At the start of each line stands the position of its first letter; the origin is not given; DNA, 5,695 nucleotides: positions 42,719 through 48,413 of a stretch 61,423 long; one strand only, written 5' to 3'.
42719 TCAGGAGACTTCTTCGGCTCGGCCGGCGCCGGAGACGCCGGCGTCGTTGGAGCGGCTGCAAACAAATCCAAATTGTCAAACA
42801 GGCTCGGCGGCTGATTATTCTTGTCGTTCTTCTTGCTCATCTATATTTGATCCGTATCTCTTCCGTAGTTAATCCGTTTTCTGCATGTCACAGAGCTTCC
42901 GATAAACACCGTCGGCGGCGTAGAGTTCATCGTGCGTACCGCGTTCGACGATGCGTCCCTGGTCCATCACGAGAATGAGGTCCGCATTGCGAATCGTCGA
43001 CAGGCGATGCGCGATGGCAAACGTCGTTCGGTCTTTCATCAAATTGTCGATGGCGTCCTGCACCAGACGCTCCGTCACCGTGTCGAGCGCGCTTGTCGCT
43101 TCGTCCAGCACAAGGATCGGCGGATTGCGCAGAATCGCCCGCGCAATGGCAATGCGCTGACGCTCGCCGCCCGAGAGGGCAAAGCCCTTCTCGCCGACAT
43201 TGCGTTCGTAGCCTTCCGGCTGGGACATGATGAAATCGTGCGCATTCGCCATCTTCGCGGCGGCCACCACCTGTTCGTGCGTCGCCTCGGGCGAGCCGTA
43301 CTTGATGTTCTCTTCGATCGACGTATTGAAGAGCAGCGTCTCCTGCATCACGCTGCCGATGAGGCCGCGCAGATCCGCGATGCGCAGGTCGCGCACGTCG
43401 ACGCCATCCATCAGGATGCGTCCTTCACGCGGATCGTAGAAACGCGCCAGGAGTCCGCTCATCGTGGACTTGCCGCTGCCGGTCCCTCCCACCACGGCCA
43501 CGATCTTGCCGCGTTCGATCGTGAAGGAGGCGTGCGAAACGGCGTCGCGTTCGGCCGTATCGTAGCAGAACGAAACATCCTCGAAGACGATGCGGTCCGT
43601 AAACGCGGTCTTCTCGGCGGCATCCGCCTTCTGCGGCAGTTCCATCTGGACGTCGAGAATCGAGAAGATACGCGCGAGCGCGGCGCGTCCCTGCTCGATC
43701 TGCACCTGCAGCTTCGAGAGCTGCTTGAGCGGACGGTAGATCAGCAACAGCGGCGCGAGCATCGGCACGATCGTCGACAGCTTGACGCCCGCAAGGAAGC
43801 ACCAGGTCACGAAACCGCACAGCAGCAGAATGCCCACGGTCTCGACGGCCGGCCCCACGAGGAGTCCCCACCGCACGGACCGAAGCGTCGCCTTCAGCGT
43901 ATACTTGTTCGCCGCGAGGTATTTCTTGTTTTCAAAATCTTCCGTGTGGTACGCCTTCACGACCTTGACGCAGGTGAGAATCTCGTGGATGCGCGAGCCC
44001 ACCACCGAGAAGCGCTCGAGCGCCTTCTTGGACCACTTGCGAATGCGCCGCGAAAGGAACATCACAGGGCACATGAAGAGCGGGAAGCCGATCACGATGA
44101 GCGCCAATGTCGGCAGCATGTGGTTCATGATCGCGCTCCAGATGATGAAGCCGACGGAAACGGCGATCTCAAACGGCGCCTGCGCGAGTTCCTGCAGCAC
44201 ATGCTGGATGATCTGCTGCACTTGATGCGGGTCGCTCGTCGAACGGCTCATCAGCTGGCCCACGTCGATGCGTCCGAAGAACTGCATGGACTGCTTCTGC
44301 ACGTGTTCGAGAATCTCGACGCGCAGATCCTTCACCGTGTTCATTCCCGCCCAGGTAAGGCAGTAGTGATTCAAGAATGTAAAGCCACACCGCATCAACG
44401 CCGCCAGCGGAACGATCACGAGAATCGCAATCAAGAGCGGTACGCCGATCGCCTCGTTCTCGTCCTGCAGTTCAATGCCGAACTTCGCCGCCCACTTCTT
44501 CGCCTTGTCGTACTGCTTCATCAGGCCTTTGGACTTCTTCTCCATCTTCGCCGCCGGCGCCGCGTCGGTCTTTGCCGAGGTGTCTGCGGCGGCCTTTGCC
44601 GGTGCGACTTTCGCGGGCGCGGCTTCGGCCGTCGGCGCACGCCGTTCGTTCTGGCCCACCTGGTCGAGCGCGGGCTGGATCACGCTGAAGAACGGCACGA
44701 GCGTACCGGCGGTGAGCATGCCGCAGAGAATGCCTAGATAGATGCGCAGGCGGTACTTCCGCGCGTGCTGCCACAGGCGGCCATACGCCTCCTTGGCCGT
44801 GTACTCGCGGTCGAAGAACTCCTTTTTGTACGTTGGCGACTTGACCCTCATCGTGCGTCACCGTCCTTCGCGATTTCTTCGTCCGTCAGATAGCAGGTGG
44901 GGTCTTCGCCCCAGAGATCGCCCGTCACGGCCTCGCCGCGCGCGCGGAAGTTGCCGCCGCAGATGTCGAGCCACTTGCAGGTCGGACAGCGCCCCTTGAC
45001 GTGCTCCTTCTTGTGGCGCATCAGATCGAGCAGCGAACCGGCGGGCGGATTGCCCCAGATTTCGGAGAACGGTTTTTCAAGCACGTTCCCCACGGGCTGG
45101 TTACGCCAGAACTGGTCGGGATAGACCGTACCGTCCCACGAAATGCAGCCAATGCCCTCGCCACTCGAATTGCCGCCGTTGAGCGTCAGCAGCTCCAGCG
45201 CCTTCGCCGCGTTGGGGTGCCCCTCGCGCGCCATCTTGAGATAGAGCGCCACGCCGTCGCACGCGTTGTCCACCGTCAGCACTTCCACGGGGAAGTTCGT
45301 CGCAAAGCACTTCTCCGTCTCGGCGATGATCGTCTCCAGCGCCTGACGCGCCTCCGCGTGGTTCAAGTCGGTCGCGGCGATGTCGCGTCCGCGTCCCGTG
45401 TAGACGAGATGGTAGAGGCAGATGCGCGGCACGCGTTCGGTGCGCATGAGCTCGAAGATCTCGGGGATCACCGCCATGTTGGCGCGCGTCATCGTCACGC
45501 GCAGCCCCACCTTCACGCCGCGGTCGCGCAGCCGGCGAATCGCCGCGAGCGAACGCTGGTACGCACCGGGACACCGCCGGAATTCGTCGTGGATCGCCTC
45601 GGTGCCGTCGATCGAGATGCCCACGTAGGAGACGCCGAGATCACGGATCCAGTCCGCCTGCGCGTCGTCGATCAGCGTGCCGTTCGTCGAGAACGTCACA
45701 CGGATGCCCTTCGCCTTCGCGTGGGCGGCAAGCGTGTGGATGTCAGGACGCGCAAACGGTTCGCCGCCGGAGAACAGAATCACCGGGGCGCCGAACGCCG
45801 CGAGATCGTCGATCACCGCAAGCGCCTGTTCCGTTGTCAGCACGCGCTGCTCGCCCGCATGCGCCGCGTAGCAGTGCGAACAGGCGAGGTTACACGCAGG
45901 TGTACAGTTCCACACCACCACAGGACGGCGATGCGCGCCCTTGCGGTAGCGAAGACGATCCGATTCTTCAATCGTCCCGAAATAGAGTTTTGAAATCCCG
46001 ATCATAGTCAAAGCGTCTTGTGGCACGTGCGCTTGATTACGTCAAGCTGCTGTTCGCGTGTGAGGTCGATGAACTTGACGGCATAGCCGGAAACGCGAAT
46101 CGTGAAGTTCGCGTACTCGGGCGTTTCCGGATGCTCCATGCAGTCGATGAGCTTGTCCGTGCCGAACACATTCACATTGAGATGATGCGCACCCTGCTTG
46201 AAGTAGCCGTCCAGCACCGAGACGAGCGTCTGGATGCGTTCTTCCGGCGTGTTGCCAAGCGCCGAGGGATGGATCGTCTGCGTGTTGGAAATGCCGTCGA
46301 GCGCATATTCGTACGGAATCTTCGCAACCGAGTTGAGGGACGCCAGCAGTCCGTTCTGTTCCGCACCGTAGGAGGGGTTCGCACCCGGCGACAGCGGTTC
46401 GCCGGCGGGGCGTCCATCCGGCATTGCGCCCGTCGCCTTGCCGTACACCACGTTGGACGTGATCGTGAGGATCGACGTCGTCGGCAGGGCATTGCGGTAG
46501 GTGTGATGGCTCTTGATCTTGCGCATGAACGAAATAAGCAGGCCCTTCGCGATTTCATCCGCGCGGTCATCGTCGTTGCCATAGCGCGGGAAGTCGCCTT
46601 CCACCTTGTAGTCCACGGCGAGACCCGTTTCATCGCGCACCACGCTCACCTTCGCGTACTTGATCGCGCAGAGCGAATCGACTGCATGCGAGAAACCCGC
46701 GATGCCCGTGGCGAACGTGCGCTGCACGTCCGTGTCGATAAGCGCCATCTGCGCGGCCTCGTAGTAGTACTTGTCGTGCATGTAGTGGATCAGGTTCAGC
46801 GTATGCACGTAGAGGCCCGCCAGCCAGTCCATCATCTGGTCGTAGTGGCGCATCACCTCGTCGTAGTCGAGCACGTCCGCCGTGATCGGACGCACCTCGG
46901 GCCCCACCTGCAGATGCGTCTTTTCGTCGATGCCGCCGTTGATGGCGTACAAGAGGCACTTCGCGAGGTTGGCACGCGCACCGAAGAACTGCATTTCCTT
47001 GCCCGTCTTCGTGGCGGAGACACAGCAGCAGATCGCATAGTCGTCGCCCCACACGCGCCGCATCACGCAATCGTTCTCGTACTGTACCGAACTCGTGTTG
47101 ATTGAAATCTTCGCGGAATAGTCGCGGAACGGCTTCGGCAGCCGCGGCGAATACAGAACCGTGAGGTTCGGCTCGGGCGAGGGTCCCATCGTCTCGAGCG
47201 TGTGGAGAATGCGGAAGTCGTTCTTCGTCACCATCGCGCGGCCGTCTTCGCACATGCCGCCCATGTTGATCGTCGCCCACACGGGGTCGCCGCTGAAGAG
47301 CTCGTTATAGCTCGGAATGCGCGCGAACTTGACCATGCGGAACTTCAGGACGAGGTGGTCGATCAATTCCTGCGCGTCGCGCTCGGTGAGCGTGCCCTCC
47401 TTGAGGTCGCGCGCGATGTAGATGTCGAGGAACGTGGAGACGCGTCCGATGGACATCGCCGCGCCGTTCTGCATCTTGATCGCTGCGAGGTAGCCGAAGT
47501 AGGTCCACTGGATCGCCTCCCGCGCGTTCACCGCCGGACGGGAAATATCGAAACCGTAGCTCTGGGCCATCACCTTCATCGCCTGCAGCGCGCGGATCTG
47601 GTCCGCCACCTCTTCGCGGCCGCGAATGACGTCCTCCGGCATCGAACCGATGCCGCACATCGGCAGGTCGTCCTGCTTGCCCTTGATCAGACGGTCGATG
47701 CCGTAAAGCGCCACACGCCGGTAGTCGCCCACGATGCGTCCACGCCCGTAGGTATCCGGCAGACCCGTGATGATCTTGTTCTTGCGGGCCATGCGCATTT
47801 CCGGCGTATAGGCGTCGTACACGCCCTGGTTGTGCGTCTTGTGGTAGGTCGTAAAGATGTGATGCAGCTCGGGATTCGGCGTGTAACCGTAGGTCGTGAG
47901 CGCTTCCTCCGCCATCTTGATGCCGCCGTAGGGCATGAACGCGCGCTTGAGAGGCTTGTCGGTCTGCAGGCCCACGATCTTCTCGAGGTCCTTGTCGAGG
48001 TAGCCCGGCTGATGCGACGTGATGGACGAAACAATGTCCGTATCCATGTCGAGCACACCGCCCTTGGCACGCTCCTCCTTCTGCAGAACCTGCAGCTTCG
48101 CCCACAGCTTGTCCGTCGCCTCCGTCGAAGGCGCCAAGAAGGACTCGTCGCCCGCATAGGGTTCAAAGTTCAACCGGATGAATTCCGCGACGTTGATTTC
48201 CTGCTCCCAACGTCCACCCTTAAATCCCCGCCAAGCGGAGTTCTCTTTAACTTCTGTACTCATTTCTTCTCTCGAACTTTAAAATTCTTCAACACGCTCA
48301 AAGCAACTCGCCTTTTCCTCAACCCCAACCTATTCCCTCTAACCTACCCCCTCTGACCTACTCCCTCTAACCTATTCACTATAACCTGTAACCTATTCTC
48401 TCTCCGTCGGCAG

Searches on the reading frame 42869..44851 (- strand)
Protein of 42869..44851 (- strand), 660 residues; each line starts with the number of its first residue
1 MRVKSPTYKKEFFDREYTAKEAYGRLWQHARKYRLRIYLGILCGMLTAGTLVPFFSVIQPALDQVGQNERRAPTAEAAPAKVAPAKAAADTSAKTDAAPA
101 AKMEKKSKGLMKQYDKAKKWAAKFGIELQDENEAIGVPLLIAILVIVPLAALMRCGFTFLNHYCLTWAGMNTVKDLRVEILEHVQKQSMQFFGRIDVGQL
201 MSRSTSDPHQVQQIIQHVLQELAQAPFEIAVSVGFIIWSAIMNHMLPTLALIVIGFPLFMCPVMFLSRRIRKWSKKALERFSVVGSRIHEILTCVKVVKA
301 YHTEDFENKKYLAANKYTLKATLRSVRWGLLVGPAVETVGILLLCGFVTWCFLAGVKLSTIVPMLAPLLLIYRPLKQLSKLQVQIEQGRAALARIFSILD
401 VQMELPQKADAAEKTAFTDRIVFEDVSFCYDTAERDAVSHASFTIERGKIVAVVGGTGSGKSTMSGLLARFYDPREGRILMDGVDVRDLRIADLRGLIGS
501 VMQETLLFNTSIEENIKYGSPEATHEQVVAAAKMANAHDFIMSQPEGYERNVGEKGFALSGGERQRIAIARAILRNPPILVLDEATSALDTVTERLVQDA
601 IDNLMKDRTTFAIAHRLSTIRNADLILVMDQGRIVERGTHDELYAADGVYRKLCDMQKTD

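Call 26: search_protein_families(library=pfam, proteins=[window:42869-44851:-], max_evalue=0.00001)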
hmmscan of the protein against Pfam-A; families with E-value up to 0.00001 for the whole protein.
window:42869-44851:- (660 aa): 3 families
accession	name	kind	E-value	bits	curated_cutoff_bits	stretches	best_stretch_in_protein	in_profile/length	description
PF00005.33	ABC_tran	-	7.8e-31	107.9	25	1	440-587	3-137/137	ABC transporter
PF00664.28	ABC_membrane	-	1.7e-28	100.5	28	1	140-343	40-238/274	ABC transporter transmembrane region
PF02463.25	SMC_N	-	4.9e-06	26.6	40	0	558-628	136-210/220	RecF/RecN/SMC N terminal domain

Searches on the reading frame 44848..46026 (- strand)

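Call 26: search_protein_families(library=pfam, proteins=[window:44848-46026:-], max_evalue=0.00001)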
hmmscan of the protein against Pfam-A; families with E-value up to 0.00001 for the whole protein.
window:44848-46026:- (392 aa): 3 families
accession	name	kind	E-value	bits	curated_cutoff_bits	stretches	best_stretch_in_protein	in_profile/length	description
PF04055.27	Radical_SAM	-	1.8e-29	103.5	29.5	1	40-192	2-164/166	Radical SAM superfamily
PF13353.11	Fer4_12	-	2.2e-06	28.4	22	1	43-142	13-116/137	4Fe-4S single cluster domain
PF13186.11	SPASM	-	2.4e-06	28.2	21.5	1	295-351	10-67/67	Iron-sulfur cluster-binding domain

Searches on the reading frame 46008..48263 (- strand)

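Call 26: search_protein_families(library=pfam, proteins=[window:46008-48263:-], max_evalue=0.00001)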
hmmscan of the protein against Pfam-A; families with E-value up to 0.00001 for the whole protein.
window:46008-48263:- (751 aa): 2 families
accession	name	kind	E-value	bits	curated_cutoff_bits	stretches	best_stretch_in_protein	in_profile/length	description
PF02901.20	PFL-like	-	1.5e-206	688.4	24.3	1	21-608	3-647/647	Pyruvate formate lyase-like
PF01228.26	Gly_radical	-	2.8e-32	111.8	22.2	1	625-732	2-106/106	Glycine radical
